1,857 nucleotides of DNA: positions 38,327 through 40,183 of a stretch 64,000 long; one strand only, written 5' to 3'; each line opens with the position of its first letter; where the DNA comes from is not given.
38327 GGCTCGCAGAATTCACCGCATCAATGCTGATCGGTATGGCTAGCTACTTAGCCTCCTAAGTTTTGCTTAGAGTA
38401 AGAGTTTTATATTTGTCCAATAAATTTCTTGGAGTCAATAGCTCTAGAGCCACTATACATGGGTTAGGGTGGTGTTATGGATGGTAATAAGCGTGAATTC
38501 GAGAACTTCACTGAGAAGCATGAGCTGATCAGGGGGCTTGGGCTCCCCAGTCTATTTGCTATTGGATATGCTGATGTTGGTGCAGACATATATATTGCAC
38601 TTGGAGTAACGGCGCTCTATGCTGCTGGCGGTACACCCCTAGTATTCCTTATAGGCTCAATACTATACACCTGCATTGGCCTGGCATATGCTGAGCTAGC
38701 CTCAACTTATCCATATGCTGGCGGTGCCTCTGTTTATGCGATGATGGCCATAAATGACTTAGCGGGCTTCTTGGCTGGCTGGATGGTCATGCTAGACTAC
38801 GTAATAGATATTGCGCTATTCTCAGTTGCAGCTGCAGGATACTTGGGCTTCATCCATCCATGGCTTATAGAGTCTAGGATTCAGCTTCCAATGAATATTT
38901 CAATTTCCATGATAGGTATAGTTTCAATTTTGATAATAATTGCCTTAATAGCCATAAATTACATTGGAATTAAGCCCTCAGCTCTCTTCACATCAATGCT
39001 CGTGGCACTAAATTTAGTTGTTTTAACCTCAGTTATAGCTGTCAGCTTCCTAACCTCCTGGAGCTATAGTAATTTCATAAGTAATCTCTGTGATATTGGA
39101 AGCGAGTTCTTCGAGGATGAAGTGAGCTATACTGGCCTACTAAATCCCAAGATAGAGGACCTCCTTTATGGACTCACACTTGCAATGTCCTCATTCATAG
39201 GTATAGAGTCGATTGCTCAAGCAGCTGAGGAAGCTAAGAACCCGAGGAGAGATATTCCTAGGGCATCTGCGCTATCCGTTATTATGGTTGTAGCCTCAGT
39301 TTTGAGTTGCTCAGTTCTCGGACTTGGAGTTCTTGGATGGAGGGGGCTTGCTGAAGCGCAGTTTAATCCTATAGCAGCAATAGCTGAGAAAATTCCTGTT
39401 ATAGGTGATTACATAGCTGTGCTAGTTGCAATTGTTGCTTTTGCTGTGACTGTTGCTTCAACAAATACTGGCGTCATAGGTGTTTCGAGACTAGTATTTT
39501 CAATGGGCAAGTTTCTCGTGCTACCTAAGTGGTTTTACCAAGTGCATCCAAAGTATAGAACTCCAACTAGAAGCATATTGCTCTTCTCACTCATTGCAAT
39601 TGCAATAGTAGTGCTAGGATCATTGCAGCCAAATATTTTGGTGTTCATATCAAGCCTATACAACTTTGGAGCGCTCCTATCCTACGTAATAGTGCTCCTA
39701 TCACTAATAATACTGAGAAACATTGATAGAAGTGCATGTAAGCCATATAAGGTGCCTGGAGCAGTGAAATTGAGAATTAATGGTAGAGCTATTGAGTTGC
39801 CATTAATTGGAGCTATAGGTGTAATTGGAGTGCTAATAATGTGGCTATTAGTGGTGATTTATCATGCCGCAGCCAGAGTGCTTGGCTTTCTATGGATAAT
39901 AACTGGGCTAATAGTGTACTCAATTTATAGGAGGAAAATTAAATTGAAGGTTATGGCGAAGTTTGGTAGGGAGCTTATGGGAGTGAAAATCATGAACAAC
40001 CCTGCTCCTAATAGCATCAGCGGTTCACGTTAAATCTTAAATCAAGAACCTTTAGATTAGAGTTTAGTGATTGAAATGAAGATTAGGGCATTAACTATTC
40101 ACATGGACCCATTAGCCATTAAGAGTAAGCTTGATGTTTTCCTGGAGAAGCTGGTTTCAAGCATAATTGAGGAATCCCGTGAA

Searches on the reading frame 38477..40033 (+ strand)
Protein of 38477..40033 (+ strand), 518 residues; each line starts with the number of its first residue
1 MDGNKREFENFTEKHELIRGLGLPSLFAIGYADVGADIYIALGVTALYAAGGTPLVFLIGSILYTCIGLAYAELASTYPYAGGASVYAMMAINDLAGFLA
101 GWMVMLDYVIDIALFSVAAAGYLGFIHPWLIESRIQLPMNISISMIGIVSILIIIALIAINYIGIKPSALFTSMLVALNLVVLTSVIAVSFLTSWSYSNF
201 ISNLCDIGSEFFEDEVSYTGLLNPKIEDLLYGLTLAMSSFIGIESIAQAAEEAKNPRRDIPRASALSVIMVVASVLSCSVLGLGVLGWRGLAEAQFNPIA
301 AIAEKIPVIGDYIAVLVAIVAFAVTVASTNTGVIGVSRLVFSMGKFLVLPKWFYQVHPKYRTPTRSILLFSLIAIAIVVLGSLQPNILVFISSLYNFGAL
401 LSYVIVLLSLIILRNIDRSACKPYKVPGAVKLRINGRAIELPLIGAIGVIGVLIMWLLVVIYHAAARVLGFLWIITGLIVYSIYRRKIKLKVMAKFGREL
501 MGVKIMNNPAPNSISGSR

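Call 4: search_protein_families(library=pfam, proteins=[window:38477-40033:+], max_evalue=0.01)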
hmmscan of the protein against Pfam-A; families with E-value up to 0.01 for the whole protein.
window:38477-40033:+ (518 aa): 3 families
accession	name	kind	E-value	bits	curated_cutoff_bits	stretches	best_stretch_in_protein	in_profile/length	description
PF13520.12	AA_permease_2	-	2.3e-41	142.6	27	1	21-480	1-423/427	Amino acid permease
PF00324.27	AA_permease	-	5.6e-36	124.7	24.6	1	34-489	11-465/470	Amino acid permease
PF11167.13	DUF2953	-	0.0076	16.8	22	1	466-499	12-49/53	Protein of unknown function (DUF2953)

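Call 14: find_encoding_contigs(protein=window:38477-40033:+, flank=10000, max_places=10)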
Protein window:38477-40033:+ (518 aa): 6 contigs read that carry it; 5 places shown.
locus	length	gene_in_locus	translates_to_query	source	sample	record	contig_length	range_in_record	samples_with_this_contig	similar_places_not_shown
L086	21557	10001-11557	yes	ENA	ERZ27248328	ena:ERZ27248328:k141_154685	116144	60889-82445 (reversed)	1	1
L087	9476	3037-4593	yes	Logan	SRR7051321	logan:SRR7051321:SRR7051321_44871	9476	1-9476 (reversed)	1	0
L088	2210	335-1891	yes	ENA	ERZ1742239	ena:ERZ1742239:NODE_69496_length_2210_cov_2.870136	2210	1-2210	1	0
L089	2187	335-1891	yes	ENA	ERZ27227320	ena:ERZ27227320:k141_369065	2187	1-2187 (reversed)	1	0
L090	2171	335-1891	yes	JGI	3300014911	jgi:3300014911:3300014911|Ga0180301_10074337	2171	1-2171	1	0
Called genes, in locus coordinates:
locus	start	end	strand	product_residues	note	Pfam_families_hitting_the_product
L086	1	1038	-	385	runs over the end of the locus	PF00083:Sugar_tr (faint), PF07690:MFS_1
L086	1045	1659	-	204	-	PF04250:DUF429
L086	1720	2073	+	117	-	-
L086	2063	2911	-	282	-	PF25133:TYW2_N_2, PF02005:TRM (weak), PF02475:TRM5-TYW2_MTfase, PF09445:Methyltransf_15 (weak)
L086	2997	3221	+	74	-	-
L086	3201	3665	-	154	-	PF13367:PrsW-protease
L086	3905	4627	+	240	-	PF01209:Ubie_methyltran, PF03848:TehB (faint), PF13489:Methyltransf_23, PF13847:Methyltransf_31, PF08241:Methyltransf_11, PF08242:Methyltransf_12, PF13649:Methyltransf_25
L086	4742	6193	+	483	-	PF04055:Radical_SAM, PF16199:Radical_SAM_C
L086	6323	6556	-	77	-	-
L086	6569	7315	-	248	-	PF03328:HpcH_HpaI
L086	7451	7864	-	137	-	-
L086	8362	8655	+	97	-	-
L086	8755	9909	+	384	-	-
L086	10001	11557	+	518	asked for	PF00324:AA_permease, PF13520:AA_permease_2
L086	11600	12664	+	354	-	PF05167:DUF711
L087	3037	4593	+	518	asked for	PF00324:AA_permease, PF13520:AA_permease_2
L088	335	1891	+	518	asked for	PF00324:AA_permease, PF13520:AA_permease_2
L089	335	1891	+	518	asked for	PF00324:AA_permease, PF13520:AA_permease_2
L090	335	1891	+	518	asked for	PF00324:AA_permease, PF13520:AA_permease_2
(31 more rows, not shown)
